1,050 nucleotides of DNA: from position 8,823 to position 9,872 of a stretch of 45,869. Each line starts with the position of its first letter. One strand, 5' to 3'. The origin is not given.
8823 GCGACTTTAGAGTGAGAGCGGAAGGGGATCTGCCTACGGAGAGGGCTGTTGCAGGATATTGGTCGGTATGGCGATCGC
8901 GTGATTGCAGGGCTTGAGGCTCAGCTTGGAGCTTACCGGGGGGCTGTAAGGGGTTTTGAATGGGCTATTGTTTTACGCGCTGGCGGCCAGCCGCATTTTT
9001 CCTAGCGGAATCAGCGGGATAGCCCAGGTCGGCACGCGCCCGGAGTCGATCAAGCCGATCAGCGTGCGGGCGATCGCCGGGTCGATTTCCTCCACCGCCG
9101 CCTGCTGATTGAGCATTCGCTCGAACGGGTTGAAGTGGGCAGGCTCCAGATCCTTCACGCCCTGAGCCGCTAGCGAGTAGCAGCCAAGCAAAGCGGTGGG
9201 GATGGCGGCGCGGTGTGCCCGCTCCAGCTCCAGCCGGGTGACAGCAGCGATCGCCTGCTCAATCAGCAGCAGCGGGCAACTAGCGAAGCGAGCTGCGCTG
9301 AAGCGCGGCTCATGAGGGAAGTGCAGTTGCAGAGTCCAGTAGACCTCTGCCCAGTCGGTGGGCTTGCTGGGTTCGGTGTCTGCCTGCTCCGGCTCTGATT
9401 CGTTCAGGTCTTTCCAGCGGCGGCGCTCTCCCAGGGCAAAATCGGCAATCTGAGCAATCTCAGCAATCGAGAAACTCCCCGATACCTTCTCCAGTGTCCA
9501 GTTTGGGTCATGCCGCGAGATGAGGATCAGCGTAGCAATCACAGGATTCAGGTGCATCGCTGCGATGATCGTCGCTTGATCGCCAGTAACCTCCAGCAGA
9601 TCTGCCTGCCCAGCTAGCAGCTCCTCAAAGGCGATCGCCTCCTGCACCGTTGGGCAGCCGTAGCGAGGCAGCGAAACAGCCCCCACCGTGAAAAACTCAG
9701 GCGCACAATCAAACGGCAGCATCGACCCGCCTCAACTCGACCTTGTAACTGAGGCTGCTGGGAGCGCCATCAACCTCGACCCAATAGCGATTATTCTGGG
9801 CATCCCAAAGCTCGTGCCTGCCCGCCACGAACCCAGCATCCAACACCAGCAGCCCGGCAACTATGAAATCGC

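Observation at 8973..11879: Tail module split into three blocks on both strands, with a second tyrosine recombinase heading the tail-tube block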

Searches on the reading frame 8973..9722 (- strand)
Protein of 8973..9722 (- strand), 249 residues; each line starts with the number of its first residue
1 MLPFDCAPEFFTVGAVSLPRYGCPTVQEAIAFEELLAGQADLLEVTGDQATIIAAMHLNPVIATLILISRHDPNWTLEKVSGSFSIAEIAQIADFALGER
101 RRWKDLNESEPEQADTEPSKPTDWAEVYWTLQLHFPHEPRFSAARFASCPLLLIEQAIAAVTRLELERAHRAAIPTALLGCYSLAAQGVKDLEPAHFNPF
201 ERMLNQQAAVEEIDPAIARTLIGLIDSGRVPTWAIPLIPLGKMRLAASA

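Call 4: search_protein_families(library=pfam, proteins=[window:8973-9722:-], max_evalue=0.01)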
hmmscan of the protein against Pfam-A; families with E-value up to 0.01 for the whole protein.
window:8973-9722:- (249 aa): 0 families

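Call 5: search_protein_families(library=phrogs, proteins=[window:8973-9722:-], max_evalue=0.01)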
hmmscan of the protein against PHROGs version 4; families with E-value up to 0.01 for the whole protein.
window:8973-9722:- (249 aa): 0 families

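Call 27: search_protein_families(library=ncbifam, proteins=[window:8973-9722:-], max_evalue=0.01)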
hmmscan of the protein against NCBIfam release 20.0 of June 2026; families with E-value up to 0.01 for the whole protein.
window:8973-9722:- (249 aa): 0 families

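Call 69: search_protein_families(library=pfam, proteins=[window:8973-9722:-], max_evalue=1)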
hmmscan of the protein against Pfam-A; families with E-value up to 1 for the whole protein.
window:8973-9722:- (249 aa): 0 families
